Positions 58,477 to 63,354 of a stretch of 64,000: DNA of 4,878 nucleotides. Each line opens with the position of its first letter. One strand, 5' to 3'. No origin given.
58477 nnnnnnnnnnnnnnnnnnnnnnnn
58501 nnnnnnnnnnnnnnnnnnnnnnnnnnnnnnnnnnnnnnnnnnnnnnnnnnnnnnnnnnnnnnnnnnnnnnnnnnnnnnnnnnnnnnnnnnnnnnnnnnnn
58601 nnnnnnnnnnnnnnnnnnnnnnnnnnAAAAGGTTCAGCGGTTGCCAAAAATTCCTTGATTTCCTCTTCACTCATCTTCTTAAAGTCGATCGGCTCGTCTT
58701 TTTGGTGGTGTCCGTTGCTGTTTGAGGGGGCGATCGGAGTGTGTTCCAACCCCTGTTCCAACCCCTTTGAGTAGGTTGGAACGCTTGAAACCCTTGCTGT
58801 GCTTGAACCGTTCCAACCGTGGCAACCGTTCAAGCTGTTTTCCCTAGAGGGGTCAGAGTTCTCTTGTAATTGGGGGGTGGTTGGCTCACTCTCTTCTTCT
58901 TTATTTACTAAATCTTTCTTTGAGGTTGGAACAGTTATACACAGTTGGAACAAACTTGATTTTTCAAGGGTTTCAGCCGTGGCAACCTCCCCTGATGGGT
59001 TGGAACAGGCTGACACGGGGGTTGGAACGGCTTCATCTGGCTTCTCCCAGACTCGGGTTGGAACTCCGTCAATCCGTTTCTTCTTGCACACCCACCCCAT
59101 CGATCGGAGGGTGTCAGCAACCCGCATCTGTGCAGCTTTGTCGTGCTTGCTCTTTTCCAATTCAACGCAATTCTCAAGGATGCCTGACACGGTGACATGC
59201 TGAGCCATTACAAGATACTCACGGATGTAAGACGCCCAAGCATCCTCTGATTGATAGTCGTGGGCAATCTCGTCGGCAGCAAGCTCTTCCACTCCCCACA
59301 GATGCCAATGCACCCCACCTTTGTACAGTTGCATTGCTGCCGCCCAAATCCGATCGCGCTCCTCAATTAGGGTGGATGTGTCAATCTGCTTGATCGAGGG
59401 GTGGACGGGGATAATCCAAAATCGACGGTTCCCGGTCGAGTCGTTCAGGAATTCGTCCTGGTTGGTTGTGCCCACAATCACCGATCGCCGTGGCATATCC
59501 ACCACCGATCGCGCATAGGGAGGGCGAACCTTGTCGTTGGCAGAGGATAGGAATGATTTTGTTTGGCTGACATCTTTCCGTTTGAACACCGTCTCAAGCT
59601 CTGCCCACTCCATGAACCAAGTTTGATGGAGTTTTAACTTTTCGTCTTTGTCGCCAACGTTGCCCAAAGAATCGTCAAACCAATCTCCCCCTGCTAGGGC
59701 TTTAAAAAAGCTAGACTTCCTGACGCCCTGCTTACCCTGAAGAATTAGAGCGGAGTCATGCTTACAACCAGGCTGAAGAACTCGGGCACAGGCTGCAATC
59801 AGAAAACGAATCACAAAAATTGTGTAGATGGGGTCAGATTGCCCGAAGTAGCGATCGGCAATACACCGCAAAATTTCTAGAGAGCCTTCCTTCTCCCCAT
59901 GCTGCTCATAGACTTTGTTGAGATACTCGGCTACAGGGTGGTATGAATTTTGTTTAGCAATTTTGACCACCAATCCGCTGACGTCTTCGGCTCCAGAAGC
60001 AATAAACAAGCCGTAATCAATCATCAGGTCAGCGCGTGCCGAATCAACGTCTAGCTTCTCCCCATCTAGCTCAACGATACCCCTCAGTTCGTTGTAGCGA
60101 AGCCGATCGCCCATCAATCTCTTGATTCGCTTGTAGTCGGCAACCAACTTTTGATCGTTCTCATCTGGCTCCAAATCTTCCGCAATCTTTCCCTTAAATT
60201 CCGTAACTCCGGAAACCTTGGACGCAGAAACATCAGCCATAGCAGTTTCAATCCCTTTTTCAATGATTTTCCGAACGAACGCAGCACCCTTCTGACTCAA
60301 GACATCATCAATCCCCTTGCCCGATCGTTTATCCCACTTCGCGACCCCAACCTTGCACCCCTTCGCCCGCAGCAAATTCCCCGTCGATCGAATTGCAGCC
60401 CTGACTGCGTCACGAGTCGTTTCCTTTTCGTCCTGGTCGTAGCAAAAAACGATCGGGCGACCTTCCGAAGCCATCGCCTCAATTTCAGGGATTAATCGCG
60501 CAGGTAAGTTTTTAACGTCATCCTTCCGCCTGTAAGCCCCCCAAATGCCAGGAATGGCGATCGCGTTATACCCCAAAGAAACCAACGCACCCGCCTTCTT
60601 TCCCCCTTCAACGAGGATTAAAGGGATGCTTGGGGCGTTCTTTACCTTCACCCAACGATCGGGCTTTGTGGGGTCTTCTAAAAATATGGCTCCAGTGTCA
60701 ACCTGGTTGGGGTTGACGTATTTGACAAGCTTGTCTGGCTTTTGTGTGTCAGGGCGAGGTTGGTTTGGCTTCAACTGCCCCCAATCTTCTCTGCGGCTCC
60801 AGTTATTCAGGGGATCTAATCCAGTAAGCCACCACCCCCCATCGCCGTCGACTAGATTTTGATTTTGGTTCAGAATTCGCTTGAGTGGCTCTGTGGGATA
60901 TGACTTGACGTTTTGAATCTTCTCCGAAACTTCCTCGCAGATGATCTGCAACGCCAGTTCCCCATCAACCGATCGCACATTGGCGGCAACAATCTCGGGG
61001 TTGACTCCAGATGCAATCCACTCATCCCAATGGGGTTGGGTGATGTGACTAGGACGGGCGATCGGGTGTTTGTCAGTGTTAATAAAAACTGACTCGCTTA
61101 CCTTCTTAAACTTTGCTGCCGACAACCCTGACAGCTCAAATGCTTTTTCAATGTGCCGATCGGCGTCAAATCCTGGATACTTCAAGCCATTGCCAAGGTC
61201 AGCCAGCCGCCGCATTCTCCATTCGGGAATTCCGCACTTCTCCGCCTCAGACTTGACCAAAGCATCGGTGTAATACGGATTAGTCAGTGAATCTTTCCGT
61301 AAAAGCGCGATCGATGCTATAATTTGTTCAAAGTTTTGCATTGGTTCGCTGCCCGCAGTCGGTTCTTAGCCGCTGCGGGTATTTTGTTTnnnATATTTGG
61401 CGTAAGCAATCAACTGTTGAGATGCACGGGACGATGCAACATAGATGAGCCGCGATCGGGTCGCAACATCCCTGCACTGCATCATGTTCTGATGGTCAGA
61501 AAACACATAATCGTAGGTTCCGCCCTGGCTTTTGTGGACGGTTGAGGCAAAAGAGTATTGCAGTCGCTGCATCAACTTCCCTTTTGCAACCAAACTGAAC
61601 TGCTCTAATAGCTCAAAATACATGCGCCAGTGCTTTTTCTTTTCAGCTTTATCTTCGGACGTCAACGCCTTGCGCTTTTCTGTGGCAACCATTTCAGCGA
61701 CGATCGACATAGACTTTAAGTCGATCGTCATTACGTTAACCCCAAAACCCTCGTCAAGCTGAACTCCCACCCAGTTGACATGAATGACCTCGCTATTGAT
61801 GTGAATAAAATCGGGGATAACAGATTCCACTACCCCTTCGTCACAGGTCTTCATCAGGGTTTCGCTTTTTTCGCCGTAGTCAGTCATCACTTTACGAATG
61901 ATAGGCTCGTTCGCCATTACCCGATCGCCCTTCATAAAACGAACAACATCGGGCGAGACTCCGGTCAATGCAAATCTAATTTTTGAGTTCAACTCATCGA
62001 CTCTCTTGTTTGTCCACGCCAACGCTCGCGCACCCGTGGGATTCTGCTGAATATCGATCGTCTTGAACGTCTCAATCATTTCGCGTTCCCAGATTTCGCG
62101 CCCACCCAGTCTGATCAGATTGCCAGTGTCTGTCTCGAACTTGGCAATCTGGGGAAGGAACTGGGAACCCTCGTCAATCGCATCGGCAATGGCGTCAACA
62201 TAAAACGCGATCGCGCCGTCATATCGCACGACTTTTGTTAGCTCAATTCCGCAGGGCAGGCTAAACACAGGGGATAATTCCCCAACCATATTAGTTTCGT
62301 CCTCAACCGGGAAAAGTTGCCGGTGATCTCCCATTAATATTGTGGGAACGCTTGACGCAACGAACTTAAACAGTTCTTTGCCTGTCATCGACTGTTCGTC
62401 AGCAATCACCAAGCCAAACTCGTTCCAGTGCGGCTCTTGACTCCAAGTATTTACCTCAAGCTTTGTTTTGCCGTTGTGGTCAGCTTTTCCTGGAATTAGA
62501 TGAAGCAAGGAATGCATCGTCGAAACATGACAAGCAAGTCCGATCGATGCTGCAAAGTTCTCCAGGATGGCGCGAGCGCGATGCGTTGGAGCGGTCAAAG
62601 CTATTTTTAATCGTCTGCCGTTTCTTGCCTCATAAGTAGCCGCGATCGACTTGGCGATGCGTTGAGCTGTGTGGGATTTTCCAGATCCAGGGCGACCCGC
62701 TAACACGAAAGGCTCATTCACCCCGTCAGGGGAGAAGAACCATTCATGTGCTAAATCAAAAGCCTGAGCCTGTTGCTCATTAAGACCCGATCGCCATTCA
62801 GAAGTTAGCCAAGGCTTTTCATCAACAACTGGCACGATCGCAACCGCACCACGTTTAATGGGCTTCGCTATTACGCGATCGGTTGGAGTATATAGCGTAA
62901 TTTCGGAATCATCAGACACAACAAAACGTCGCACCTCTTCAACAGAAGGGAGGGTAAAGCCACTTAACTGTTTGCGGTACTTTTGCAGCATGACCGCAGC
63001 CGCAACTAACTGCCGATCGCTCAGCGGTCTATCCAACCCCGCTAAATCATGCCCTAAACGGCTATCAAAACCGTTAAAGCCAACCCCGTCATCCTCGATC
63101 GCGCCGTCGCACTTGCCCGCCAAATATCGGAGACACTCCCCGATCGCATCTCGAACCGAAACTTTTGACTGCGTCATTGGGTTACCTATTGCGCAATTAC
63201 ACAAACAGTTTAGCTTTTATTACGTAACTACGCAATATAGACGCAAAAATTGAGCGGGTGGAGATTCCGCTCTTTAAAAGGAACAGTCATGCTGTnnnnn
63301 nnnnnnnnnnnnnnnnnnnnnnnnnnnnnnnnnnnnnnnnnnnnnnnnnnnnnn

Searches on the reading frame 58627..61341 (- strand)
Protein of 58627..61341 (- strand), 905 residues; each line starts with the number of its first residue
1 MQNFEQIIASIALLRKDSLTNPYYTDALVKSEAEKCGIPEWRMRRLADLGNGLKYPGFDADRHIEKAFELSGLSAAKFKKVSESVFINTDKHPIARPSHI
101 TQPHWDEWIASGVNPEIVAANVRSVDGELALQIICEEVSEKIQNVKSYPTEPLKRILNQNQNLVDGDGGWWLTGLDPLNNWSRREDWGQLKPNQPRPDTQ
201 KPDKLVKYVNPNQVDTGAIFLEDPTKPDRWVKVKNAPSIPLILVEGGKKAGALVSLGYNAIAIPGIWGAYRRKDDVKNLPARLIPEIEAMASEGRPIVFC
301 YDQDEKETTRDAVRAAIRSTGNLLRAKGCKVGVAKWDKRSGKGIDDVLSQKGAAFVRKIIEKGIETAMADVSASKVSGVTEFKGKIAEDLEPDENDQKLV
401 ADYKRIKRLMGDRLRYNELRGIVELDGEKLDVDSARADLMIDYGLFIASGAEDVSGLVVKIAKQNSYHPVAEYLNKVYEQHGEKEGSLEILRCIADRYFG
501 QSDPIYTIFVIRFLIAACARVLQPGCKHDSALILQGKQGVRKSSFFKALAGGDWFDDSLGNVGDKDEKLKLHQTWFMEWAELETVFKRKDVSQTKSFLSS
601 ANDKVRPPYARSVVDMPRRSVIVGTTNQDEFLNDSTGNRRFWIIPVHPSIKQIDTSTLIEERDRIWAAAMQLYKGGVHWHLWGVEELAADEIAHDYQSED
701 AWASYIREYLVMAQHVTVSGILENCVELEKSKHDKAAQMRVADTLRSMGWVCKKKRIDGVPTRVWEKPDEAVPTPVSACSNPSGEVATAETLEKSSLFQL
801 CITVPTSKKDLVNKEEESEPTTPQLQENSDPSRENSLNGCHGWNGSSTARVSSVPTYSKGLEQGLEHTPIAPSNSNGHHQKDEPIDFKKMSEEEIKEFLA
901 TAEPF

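Call 10: search_protein_families(library=pfam, proteins=[window:58627-61341:-], max_evalue=0.001)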
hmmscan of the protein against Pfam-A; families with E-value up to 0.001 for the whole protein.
window:58627-61341:- (905 aa): 2 families
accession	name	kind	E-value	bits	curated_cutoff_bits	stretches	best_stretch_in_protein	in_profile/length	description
PF05272.17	VapE-like_dom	-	9.4e-73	244.7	25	1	491-697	12-216/217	Virulence-associated protein E-like domain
PF12965.13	DUF3854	-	1.9e-40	138.2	23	1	230-353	2-128/130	Domain of unknown function (DUF3854)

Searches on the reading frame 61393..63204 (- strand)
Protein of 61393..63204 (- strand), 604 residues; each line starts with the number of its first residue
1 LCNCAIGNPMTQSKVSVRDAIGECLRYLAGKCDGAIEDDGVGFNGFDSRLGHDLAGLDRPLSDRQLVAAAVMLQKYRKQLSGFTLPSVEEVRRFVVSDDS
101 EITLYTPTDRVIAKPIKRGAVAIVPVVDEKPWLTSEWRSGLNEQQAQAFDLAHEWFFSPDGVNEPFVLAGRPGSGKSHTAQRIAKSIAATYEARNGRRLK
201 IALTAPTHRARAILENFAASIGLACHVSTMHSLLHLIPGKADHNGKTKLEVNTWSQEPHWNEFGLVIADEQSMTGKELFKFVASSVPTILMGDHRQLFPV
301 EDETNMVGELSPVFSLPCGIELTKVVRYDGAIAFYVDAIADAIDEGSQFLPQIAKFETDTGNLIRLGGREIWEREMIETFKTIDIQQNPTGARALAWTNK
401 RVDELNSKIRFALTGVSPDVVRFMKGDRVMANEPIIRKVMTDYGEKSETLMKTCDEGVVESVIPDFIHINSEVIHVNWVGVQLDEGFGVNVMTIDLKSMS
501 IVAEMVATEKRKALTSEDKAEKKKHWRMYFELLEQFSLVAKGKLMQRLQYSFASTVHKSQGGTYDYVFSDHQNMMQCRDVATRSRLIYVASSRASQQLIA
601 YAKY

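Call 10: search_protein_families(library=pfam, proteins=[window:61393-63204:-], max_evalue=0.001)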
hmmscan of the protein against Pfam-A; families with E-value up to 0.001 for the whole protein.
window:61393-63204:- (604 aa): 6 families
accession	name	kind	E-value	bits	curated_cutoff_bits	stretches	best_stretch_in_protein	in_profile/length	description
PF13245.12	AAA_19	-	1.2e-12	48.6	25.1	1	164-300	12-132/134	AAA domain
PF13538.12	UvrD_C_2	-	1.2e-11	44.8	27.4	1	551-599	2-50/52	UvrD-like helicase C-terminal domain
PF13604.12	AAA_30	-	2e-11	44.5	27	1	166-332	21-161/191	AAA domain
PF01443.25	Viral_helicase1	-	3e-06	27.7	21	0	167-202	2-38/228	Viral superfamily 1 RNA helicase core domain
PF05970.20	PIF1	-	0.00011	22.3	25.9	0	218-292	56-132/223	PIF1-like helicase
PF13086.12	AAA_11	-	0.00044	20.5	27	0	141-210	2-64/257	AAA domain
